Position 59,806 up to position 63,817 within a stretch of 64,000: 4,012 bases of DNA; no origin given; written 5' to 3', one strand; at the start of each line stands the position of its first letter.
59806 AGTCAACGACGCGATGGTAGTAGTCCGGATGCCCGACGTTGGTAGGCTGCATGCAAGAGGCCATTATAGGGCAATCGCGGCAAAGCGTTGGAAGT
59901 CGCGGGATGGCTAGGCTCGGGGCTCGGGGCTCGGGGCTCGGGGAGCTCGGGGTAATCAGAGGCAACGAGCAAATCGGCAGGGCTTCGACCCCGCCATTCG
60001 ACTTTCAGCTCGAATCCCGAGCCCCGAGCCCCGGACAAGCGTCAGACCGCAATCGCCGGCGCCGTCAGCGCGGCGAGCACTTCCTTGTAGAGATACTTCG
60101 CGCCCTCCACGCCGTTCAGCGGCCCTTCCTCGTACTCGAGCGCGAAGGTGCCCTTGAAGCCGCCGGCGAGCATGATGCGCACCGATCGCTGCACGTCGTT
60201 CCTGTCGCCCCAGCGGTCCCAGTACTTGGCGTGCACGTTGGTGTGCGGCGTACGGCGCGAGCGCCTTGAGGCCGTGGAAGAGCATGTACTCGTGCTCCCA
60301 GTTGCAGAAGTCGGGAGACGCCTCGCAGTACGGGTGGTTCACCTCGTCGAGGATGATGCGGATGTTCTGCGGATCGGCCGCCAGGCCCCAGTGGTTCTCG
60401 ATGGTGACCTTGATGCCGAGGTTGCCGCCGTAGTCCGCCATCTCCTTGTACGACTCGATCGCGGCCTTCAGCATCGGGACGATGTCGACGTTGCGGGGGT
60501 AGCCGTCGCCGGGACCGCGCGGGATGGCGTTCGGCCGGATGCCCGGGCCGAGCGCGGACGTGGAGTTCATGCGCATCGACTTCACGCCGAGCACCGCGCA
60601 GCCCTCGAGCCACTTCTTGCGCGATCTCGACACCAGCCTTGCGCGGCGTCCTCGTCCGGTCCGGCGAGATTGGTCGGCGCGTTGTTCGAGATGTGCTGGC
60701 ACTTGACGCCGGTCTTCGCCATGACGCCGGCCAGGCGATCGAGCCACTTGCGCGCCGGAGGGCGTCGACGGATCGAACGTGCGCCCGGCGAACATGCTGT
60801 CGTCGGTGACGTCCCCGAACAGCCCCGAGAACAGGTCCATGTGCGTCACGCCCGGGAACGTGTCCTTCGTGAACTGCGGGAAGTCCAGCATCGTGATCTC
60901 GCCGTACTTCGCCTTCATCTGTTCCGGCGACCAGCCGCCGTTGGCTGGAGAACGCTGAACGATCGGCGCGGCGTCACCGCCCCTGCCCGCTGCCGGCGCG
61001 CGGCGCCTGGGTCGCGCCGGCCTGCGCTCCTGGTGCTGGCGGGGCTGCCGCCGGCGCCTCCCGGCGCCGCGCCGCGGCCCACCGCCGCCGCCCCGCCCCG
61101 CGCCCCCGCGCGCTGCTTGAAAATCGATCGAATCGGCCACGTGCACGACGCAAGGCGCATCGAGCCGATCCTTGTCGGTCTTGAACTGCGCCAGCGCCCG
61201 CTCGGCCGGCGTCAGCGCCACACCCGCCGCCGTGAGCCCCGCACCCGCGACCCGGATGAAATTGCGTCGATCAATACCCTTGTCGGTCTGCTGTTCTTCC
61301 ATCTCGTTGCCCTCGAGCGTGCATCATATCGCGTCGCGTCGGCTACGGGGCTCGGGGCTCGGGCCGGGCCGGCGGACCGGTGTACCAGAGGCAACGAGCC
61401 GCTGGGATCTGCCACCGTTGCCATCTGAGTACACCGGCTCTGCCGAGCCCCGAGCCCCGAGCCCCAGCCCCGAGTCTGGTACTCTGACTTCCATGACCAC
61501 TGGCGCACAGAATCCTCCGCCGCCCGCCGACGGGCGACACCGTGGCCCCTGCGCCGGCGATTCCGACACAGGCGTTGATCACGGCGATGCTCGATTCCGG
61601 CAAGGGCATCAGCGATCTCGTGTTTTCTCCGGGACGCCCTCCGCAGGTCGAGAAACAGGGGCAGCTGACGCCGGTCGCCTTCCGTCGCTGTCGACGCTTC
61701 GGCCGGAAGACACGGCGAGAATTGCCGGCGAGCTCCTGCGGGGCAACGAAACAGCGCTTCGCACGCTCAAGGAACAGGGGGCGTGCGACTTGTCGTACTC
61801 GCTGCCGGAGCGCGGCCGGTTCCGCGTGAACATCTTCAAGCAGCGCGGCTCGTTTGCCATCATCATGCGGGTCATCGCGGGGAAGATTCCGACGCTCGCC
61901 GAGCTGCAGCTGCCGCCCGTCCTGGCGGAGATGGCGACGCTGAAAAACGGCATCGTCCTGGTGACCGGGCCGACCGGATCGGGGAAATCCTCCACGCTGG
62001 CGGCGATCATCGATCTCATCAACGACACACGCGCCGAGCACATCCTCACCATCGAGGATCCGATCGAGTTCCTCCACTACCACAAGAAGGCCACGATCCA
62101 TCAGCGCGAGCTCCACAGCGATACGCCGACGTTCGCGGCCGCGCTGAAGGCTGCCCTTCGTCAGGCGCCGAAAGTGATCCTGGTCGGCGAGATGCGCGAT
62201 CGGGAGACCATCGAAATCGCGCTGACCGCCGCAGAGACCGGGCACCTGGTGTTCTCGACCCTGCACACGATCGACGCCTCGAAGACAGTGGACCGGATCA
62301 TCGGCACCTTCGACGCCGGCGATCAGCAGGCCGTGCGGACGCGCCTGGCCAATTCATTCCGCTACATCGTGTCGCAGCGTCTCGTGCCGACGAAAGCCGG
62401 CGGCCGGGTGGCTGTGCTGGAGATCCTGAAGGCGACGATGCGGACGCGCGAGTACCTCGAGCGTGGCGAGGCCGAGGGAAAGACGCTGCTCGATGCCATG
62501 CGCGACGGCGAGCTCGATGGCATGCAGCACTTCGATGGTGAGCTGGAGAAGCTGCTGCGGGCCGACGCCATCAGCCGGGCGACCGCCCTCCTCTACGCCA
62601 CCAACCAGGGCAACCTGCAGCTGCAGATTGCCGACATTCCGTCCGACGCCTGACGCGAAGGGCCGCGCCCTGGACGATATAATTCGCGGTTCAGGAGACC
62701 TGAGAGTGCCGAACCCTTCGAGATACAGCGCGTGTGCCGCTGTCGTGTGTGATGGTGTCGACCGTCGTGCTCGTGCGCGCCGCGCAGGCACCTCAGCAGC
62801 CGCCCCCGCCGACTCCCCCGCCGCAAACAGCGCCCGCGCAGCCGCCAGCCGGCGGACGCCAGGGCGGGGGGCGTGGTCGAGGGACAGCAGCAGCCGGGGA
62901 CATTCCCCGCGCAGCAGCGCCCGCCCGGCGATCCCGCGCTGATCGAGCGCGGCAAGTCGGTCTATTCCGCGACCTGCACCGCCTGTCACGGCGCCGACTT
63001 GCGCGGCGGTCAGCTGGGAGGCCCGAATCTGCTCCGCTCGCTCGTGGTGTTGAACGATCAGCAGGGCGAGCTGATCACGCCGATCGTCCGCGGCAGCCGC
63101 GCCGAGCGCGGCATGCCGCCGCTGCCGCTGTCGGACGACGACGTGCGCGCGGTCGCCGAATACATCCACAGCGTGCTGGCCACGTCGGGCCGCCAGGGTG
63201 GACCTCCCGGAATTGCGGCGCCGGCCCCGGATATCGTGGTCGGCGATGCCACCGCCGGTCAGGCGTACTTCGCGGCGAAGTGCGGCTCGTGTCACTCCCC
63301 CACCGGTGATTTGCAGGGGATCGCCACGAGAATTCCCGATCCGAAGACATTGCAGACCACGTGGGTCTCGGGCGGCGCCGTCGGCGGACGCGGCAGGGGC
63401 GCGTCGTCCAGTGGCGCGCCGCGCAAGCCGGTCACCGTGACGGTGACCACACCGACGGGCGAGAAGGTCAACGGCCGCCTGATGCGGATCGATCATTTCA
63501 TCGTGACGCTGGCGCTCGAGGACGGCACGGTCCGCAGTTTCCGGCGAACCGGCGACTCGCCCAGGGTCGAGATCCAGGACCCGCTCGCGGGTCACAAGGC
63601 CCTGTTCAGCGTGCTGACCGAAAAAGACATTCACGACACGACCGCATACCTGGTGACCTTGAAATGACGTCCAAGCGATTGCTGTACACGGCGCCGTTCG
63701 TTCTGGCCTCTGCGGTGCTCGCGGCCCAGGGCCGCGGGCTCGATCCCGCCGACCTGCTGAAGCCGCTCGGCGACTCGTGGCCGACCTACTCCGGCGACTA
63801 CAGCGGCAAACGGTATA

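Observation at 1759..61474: Large palindromes whose arms are locus-specific short tandem repeats fill at least 11 intergenic gaps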

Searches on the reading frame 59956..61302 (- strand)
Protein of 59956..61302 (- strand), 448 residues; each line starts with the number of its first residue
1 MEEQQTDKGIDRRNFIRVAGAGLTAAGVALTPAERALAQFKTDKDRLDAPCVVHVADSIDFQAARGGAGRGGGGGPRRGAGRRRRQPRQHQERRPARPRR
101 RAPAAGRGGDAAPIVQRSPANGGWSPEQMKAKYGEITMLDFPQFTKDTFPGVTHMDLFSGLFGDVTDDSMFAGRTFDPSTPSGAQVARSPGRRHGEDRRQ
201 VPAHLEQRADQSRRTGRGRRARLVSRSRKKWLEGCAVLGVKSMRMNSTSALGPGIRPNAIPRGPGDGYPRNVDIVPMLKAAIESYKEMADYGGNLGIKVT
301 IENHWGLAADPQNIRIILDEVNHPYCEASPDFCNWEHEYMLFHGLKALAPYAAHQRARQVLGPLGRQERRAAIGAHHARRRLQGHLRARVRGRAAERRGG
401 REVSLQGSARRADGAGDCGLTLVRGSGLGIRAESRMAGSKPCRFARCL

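Call 22: search_protein_families(library=pfam, proteins=[window:59956-61302:-])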
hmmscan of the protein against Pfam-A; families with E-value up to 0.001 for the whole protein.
window:59956-61302:- (448 aa): 1 family
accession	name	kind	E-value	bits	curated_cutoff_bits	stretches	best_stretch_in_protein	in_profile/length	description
PF01261.30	AP_endonuc_2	-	6.7e-06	26.4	31.1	1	229-340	71-168/249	Xylose isomerase-like TIM barrel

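Call 28: find_homologous_proteins(query=window:59956-61302:-, max_evalue=1e-20)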
Query window:59956-61302:- (448 aa): 2076 proteins with E <= 1e-20 among 8000 candidates; the best 120 are listed.
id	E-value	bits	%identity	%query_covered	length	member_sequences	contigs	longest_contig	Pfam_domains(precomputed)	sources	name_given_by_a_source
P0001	0.0e+0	1011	100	100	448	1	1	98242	PF01261.31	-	-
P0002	5.5e-162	558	73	79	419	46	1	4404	PF01261.31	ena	-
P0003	1.9e-160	553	72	79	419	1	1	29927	PF01261.31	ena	-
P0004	5.2e-159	548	79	53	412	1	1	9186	PF01261.31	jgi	jgi:sugar phosphate isomerase/epimerase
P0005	1.8e-156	540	74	79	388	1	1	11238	PF01261.31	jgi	jgi:sugar phosphate isomerase/epimerase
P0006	1.9e-154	533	68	79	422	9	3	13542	PF01261.31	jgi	jgi:sugar phosphate isomerase/epimerase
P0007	2.2e-153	530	80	53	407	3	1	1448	PF01261.31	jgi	jgi:sugar phosphate isomerase/epimerase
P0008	3.1e-153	529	68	79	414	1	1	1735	PF01261.31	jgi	jgi:sugar phosphate isomerase/epimerase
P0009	6.1e-153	528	68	79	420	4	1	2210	PF01261.31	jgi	jgi:sugar phosphate isomerase/epimerase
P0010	1.4e-151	524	66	79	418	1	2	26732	PF01261.31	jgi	jgi:sugar phosphate isomerase/epimerase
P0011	1.6e-150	520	79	66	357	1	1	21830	PF01261.31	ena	-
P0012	8.2e-149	515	78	53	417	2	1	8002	PF01261.31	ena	-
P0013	8.3e-149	515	79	53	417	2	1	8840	PF01261.31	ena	-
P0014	2.3e-148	513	68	79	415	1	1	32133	PF01261.31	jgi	jgi:sugar phosphate isomerase/epimerase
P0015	1.1e-147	511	68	79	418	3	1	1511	PF01261.31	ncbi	-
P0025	5.6e-141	489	75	54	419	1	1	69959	PF01261.31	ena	-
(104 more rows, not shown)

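Call 29: find_encoding_contigs(protein=P0001, flank=10000, max_places=3)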
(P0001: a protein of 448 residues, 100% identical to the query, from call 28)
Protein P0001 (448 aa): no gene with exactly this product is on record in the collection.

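Call 30: find_encoding_contigs(protein=P0011, flank=10000, max_places=3)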
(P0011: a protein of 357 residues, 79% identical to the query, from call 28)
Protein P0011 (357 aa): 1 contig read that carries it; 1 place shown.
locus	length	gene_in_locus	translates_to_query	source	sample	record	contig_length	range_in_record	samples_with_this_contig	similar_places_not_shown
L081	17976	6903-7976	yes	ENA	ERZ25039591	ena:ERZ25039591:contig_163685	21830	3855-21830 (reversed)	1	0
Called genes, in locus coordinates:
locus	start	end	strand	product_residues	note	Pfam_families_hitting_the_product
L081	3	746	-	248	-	?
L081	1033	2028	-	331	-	PF07715:Plug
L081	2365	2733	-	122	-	PF01011:PQQ, PF13360:PQQ_2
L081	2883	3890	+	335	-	-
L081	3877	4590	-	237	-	-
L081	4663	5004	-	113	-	-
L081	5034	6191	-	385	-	PF00437:T2SSE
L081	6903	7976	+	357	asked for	PF01261:AP_endonuc_2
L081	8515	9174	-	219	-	-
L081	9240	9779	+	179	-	PF13187:Fer4_9 (faint), PF13484:Fer4_16 (faint), PF13237:Fer4_10 (faint), PF00037:Fer4 (faint), PF12800:Fer4_4 (faint), PF12837:Fer4_6 (faint), PF12838:Fer4_7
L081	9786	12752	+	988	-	PF01558:POR, PF01855:POR_N, PF02775:TPP_enzyme_C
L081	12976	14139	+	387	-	PF00480:ROK, PF01869:BcrAD_BadFG (faint)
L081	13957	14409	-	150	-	-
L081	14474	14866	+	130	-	-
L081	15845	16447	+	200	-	-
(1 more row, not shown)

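Call 31: find_encoding_contigs(protein=P0025, flank=10000, max_places=3)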
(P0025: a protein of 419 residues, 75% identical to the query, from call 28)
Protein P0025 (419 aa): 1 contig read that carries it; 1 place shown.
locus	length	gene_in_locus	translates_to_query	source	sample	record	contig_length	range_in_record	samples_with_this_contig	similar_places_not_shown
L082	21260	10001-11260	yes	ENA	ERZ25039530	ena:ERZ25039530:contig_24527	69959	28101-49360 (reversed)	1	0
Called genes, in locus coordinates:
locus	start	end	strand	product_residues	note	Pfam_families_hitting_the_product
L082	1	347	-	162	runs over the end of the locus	-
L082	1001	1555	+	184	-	-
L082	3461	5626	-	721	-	PF07715:Plug, PF00593:TonB_dep_Rec_b-barrel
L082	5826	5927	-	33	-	-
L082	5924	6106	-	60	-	-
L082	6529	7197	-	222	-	-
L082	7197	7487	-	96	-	PF01011:PQQ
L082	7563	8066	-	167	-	-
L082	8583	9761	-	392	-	PF00437:T2SSE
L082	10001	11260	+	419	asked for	PF01261:AP_endonuc_2 (faint)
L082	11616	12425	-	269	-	-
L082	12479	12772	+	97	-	PF07992:Pyr_redox_2 (weak)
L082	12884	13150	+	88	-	-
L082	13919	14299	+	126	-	PF01855:POR_N (weak)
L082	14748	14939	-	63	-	-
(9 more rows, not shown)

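Call 35: find_related_loci(query=P0001, collection=metagenome_contigs, flank=10000)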
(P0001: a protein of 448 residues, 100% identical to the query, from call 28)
Query P0001 (448 aa) in metagenome_contigs; peptide patterns used: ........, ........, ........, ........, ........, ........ (x = any residue, [..] = any of these).
600 stretches matched a pattern (row limit reached: there are more); 132 encode a relative of the query (tblastn E <= 1e-3); the best 80 are kept; 80 distinct loci.
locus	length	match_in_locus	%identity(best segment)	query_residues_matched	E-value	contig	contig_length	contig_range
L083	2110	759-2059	68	1-431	4e-159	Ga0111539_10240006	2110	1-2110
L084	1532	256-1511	66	1-422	9e-160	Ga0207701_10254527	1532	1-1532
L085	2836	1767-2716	77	114-428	2e-128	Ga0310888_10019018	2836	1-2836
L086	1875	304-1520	59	9-415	2e-129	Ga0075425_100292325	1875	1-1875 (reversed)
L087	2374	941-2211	59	5-429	1e-127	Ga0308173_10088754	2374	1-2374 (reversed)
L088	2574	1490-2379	72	114-411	2e-122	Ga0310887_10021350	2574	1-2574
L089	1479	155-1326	56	1-421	6e-126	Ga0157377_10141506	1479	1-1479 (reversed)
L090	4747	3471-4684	60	8-418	4e-114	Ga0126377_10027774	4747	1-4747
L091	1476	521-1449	70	117-428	6e-121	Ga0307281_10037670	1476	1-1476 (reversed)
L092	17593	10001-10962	72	120-443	2e-108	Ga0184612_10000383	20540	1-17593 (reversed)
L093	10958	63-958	69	120-420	2e-107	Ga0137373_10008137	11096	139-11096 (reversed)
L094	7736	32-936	68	119-421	2e-106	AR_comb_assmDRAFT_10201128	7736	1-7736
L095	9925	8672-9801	52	1-405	7e-106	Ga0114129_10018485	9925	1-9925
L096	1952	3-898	70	120-417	1e-111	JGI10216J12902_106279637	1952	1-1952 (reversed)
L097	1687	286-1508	51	7-427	1e-110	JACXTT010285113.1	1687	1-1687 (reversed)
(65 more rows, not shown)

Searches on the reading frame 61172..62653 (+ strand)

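Call 22: search_protein_families(library=pfam, proteins=[window:61172-62653:+])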
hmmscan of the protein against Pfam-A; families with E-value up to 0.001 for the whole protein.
window:61172-62653:+ (493 aa): 4 families
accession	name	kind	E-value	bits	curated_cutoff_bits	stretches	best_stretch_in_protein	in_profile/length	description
PF00437.27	T2SSE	-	2.3e-42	145.4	24.9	1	251-406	134-279/370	Type II/IV secretion system protein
PF13191.12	AAA_16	-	8.9e-05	23.5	32.6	1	260-409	25-129/167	AAA ATPase domain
PF13555.12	AAA_29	-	0.00028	21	27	1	258-283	21-46/61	P-loop containing region of AAA domain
PF02562.22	PhoH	-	0.00044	20.2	27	1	258-354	18-112/205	PhoH-like protein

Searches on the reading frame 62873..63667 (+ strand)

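Call 79: search_protein_families(library=pfam, proteins=[window:62873-63667:+], max_evalue=0.00001)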
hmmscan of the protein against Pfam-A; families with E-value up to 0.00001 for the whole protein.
window:62873-63667:+ (264 aa): 2 families
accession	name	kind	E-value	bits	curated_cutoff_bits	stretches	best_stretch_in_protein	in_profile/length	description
PF00034.26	Cytochrom_C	-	7.1e-17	62.9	21.3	1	24-101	1-89/90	Cytochrome c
PF13442.11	Cytochrome_CBB3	-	5.4e-16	59.1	27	1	24-98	3-68/68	Cytochrome C oxidase, cbb3-type, subunit III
